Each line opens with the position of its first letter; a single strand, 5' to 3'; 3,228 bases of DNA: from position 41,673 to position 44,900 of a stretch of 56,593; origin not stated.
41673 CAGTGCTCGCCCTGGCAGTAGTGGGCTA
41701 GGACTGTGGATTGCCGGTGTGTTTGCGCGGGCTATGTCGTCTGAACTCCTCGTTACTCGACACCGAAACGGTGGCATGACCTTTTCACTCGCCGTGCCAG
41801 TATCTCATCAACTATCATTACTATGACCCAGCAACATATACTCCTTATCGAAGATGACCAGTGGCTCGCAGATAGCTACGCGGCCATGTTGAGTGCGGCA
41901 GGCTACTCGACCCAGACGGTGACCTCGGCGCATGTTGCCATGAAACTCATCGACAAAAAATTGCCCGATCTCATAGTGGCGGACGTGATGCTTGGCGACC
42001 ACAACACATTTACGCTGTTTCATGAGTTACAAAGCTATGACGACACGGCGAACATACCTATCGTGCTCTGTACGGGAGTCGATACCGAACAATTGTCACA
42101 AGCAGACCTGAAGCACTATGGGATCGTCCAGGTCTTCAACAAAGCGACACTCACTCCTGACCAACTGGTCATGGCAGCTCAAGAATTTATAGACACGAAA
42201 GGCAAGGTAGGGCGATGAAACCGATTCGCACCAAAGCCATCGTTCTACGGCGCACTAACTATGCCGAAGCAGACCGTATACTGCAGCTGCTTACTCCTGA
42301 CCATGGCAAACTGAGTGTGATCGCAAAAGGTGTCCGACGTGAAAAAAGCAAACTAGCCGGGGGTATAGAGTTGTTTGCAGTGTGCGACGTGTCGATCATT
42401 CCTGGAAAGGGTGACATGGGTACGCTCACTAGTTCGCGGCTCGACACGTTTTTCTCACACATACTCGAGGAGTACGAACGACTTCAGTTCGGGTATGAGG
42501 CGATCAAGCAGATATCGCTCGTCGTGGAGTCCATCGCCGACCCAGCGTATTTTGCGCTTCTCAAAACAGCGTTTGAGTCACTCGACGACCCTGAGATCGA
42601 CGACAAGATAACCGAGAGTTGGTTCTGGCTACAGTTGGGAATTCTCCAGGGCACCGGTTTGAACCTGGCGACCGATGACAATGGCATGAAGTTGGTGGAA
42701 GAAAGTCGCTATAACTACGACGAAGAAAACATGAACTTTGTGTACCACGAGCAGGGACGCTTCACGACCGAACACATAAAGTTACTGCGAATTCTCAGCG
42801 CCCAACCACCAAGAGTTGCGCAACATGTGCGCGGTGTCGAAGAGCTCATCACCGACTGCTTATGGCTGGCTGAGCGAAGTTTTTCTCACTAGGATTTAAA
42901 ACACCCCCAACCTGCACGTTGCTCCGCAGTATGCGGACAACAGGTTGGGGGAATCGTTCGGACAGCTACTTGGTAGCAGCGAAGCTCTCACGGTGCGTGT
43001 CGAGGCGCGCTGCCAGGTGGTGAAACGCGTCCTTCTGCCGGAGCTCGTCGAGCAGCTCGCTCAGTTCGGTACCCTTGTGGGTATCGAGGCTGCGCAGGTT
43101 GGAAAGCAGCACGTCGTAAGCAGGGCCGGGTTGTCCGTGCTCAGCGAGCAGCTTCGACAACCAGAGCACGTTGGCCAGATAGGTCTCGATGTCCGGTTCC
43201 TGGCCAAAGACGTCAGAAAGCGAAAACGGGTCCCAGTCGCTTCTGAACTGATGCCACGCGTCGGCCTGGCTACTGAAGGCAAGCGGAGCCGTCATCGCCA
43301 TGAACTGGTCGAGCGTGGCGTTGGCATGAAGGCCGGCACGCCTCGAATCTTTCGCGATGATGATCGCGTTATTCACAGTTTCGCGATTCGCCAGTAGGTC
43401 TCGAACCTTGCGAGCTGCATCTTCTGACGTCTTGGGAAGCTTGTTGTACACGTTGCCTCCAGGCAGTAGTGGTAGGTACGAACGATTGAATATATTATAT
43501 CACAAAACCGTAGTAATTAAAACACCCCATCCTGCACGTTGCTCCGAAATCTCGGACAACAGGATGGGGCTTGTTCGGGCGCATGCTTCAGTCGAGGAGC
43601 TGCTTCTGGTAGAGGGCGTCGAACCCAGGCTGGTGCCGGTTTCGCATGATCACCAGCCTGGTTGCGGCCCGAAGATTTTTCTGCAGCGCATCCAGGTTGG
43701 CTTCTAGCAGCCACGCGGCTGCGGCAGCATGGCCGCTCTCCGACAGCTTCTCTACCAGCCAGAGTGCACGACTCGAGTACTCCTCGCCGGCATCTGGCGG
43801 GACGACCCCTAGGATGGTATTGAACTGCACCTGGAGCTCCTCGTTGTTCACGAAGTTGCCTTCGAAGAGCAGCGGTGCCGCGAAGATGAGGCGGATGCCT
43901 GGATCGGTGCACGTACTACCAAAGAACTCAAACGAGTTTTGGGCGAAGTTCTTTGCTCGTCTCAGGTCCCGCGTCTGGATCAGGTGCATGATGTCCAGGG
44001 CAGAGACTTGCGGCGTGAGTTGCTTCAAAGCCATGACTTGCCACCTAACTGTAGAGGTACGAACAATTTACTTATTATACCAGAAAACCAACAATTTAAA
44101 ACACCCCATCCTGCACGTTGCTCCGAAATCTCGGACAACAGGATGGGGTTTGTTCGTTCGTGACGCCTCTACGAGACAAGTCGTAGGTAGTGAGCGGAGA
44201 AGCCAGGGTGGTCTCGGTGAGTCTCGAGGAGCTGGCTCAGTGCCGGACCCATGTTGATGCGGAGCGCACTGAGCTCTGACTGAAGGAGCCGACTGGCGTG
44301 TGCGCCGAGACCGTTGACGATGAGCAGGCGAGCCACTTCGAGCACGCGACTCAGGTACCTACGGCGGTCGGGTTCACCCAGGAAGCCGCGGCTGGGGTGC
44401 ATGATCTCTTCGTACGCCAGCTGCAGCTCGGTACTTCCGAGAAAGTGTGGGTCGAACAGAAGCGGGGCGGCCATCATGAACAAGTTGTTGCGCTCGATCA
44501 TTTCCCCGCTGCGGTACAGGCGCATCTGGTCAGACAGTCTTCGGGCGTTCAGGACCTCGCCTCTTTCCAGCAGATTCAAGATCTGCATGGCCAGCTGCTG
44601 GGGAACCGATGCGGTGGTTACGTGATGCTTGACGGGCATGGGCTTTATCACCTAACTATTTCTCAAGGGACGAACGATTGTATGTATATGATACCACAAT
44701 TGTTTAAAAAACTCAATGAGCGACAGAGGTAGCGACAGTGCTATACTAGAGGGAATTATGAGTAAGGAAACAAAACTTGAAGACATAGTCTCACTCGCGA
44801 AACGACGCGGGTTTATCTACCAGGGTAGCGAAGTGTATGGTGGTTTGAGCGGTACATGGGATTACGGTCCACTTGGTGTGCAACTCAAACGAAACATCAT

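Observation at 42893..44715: Three tandem diverged paralogs, each a self-contained promoter/5'UTR/ORF/terminator cassette, between recO and glyQS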

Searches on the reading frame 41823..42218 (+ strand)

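Call 84: search_protein_families(library=pfam, proteins=[window:41823-42218:+], max_evalue=0.001)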
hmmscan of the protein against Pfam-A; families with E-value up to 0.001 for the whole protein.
window:41823-42218:+ (131 aa): 1 family
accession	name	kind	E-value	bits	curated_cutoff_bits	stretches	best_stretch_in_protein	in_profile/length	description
PF00072.30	Response_reg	-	1.7e-13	51.1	30.2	1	6-117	1-108/111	Response regulator receiver domain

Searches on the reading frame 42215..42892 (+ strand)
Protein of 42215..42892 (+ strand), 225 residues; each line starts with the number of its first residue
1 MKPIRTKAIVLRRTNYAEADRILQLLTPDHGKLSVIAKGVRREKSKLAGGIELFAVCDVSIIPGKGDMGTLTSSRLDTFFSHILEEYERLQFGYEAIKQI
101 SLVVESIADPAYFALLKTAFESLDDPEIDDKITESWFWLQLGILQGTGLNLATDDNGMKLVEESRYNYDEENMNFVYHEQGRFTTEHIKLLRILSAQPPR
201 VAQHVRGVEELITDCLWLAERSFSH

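Call 54: find_related_loci(query=A5, collection=metagenome_contigs, flank=5000)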
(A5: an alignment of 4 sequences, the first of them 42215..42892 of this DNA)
Query A5 (225 aa) in metagenome_contigs; peptide patterns used: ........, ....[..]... (x = any residue, [..] = any of these).
600 stretches matched a pattern (row limit reached: there are more); 521 encode a relative of the query (tblastn E <= 1e-3); the best 80 are kept; 80 distinct loci.
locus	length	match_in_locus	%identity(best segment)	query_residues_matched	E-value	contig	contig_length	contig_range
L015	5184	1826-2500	82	1-225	2e-130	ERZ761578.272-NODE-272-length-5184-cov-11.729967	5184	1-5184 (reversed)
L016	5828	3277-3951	79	1-225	1e-125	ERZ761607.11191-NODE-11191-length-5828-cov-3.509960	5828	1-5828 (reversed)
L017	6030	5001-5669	68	3-225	3e-107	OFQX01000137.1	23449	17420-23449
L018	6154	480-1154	64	1-225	9e-104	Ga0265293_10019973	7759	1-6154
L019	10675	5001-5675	65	1-225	2e-102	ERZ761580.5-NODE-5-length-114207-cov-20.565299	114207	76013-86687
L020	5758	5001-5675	65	1-225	4e-102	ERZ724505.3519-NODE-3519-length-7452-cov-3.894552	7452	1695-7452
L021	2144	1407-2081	64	1-225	2e-106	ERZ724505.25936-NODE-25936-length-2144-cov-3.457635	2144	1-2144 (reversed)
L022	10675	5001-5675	63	1-225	1e-101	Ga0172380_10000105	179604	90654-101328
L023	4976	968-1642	64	1-225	1e-100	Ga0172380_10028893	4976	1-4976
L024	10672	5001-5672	65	2-225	9e-101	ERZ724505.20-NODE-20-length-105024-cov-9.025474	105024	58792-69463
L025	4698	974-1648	64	1-225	4e-100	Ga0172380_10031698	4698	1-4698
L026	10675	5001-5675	64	1-225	4e-99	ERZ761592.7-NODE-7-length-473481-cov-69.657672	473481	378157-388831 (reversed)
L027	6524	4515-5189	62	1-225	3e-98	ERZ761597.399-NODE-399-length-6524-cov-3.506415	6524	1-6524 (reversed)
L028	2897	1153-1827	62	1-225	8e-99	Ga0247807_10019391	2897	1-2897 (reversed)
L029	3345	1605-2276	64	1-224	5e-97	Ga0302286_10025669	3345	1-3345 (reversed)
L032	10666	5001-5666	62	4-225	2e-94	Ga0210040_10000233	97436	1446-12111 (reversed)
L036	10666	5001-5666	59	4-225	1e-89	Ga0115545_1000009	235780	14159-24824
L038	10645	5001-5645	56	1-215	5e-85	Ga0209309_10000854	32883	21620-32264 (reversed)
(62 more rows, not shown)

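Call 59: search_protein_families(library=pfam, proteins=[L015:2537-3259:-, L015:3382-3801:-, L015:3900-4424:-, L015:4569-5096:-, L036:5666-6511:-, L038:6045-6566:-, L038:6736-7305:-, L038:7467-8132:-, L032:6549-7217:-], max_evalue=0.1)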
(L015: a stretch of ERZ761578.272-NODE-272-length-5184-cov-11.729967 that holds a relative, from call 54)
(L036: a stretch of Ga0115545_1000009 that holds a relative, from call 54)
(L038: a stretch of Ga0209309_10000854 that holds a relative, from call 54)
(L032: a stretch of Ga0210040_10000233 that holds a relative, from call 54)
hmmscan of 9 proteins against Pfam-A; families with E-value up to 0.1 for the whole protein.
L015:2537-3259:- (240 aa): 6 families
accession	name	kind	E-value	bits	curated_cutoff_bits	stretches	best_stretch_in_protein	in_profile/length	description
PF07719.23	TPR_2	-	0.003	18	27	1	55-82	2-29/34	Tetratricopeptide repeat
PF13181.12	TPR_8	-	0.0081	16.7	25.7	1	57-83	4-30/34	Tetratricopeptide repeat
PF13424.12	TPR_12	-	0.016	15.8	30.1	1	57-105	6-57/77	Tetratricopeptide repeat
PF00515.34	TPR_1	-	0.027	14.7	27.8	1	56-82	3-29/34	Tetratricopeptide repeat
PF13176.12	TPR_7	-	0.05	14.2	27.9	0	57-81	2-26/36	Tetratricopeptide repeat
PF13428.12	TPR_14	-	0.057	14.6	23.5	0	56-87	3-34/44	Tetratricopeptide repeat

L015:3382-3801:- (139 aa): 0 families

L015:3900-4424:- (174 aa): 0 families

L015:4569-5096:- (175 aa): 1 family
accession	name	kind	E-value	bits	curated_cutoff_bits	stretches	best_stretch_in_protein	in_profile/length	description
PF25758.1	TPR_IPO11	-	0.078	12.4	27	1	103-147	49-93/371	Importin-11-like, TPR repeats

L036:5666-6511:- (281 aa): 3 families
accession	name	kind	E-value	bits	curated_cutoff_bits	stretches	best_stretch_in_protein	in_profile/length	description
PF13424.12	TPR_12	-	0.00021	21.8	30.1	1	70-144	3-77/77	Tetratricopeptide repeat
PF07719.23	TPR_2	-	0.00037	20.8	27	1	70-97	1-28/34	Tetratricopeptide repeat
PF20210.4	Laa1_Sip1_HTR5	-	0.027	14.8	27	1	179-261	68-147/182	Laa1/Sip1/HEATR5 HEAT repeat region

L038:6045-6566:- (173 aa): 0 families

L038:6736-7305:- (189 aa): 3 families
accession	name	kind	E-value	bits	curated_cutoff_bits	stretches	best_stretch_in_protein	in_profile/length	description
PF13424.12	TPR_12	-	0.0017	19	30.1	1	52-107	3-60/77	Tetratricopeptide repeat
PF07719.23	TPR_2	-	0.028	15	27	0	56-83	5-32/34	Tetratricopeptide repeat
PF13176.12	TPR_7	-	0.088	13.4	27.9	0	22-44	6-28/36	Tetratricopeptide repeat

L038:7467-8132:- (221 aa): 3 families
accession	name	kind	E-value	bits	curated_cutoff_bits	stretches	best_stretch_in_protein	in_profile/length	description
PF13424.12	TPR_12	-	2.5e-05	24.8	30.1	1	84-142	4-64/77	Tetratricopeptide repeat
PF07719.23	TPR_2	-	0.0021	18.5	27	0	83-105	1-23/34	Tetratricopeptide repeat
PF00515.34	TPR_1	-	0.023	14.9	27.8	0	84-102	2-20/34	Tetratricopeptide repeat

L032:6549-7217:- (222 aa): 0 families

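Call 84: search_protein_families(library=pfam, proteins=[window:42215-42892:+], max_evalue=0.001)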
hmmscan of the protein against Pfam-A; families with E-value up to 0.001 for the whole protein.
window:42215-42892:+ (225 aa): 1 family
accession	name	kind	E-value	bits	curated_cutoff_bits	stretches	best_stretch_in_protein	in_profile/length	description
PF11967.14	RecO_N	-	2.4e-20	72.7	27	1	1-75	1-75/80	Recombination protein O N terminal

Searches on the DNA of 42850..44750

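Call 81: search_rna_families(source=window, start=42850, end=44750, threshold=evalue, max_evalue=5)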
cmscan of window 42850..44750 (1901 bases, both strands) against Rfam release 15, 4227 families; matches with E-value up to 5: 4.
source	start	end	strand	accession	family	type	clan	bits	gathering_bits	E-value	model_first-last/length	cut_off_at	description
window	42961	43026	-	RF03191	mir-1913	Gene; miRNA;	-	18.2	105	2.9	1-80/80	no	mir-1913 microRNA precursor family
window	44235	44289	+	RF03228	mir-1471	Gene; miRNA;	-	18.2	82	3.8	1-57/57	no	mir-1471 microRNA precursor family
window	44617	44656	-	RF01290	SNORD10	Gene; snRNA; snoRNA; CD-box;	-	18.1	37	0.46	1-139/139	no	Small nucleolar RNA SNORD10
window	42898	42963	-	RF01813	rdlD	Gene; antitoxin;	-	17.2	50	3.2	1-66/66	no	rdlD antitoxin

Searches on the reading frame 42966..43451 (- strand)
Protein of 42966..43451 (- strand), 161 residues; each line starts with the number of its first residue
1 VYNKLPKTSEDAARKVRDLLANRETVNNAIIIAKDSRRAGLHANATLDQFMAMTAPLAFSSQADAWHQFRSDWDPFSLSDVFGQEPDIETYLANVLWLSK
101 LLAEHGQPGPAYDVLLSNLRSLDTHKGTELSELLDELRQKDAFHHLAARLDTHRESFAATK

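Call 10: search_protein_families(library=pfam, proteins=[window:42966-43451:-], max_evalue=1)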
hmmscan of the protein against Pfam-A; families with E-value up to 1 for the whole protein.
window:42966-43451:- (161 aa): 0 families

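Call 11: search_protein_families(library=ncbifam, proteins=[window:42966-43451:-], max_evalue=1)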
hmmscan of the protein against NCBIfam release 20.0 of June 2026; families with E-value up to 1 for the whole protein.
window:42966-43451:- (161 aa): 0 families

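Call 12: search_protein_families(library=padloc, proteins=[window:42966-43451:-], max_evalue=1)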
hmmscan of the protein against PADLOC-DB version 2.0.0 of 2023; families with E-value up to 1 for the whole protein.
window:42966-43451:- (161 aa): 0 families

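Call 13: search_protein_families(library=phrogs, proteins=[window:42966-43451:-], max_evalue=1)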
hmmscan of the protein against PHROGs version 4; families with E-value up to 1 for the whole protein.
window:42966-43451:- (161 aa): 1 family
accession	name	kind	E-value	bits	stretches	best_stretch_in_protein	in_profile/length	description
phrog_27428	-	unknown function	0.17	13.3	0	130-153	83-108/122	-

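Call 14: find_homologous_proteins(query=A1, max_evalue=0.001)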
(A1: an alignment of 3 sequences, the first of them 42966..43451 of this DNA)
Query A1 (3 sequences) (161 aa, profile of the alignment): 4 proteins with E <= 0.001 among 6198 candidates.
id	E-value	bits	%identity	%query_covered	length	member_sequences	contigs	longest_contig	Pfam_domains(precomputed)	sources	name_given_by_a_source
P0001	1.8e-67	244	100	100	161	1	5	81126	-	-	-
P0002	3.5e-64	233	25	58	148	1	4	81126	-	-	-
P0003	1.5e-47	179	74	99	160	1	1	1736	-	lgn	-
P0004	5.5e-25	106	28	34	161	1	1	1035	-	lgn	-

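Call 18: find_encoding_contigs(protein=P0003, flank=10000)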
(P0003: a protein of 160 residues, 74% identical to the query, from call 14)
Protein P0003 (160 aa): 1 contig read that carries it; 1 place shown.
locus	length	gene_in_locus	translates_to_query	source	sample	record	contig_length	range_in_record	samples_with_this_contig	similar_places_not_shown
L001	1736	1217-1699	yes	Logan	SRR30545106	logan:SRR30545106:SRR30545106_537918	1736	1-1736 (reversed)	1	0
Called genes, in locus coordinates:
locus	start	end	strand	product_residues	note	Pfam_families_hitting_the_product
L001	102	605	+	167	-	-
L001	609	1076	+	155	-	-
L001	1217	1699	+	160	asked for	-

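Call 19: find_encoding_contigs(protein=P0004, flank=10000)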
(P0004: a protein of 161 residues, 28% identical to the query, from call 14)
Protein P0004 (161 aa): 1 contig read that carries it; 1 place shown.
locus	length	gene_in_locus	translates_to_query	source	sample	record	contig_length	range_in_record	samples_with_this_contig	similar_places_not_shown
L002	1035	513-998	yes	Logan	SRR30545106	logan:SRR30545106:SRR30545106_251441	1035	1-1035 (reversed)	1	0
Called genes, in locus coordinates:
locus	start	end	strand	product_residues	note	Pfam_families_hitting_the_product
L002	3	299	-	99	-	?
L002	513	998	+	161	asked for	-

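Call 98: find_encoding_contigs(protein=P0001, flank=6000, max_places=10)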
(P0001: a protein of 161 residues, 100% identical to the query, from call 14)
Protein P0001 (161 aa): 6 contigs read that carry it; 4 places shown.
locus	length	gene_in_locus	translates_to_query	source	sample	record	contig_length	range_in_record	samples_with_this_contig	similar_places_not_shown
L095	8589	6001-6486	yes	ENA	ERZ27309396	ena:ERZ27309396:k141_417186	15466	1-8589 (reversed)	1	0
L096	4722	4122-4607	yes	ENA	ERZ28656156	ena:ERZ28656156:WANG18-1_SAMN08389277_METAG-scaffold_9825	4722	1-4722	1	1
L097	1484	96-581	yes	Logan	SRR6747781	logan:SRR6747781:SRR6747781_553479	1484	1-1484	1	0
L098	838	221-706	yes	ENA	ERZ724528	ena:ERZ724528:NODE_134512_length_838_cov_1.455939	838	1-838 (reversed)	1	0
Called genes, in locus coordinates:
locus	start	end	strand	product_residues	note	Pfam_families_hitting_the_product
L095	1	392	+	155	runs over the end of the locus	-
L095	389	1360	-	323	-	PF01636:APH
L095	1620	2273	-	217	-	PF01936:NYN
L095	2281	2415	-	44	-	PF03129:HGTP_anticodon (weak)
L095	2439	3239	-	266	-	-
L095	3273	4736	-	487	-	PF00587:tRNA-synt_2b, PF03129:HGTP_anticodon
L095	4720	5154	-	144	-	-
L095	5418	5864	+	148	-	-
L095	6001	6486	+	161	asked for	-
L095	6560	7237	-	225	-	PF11967:RecO_N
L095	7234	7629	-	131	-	PF00072:Response_reg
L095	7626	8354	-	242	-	PF00512:HisKA (faint), PF02518:HATPase_c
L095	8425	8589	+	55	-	?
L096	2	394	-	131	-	?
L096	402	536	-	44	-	PF03129:HGTP_anticodon (weak)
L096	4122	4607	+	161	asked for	-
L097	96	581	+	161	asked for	-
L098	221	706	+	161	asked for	-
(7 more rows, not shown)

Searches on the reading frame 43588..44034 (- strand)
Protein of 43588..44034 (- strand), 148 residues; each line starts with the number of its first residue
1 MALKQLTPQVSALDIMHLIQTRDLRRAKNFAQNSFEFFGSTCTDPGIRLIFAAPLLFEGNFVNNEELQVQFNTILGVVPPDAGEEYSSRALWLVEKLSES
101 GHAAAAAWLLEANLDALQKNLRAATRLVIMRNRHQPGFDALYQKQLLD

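Call 10: search_protein_families(library=pfam, proteins=[window:43588-44034:-], max_evalue=1)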
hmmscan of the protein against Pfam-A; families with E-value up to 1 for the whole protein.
window:43588-44034:- (148 aa): 1 family
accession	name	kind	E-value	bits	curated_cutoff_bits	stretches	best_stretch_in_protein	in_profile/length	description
PF01887.21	SAM_HAT_N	-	0.13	12.5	26.3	1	3-40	21-58/145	SAM hydroxide adenosyltransferase N-terminal domain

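Call 11: search_protein_families(library=ncbifam, proteins=[window:43588-44034:-], max_evalue=1)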
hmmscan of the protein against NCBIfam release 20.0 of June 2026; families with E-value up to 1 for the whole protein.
window:43588-44034:- (148 aa): 0 families

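Call 12: search_protein_families(library=padloc, proteins=[window:43588-44034:-], max_evalue=1)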
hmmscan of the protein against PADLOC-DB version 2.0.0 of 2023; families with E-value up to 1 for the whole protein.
window:43588-44034:- (148 aa): 0 families

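Call 13: search_protein_families(library=phrogs, proteins=[window:43588-44034:-], max_evalue=1)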
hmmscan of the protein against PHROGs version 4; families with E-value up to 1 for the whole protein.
window:43588-44034:- (148 aa): 1 family
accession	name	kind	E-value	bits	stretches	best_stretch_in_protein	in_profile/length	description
phrog_16358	-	unknown function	0.035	15.3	1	91-141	5-55/98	-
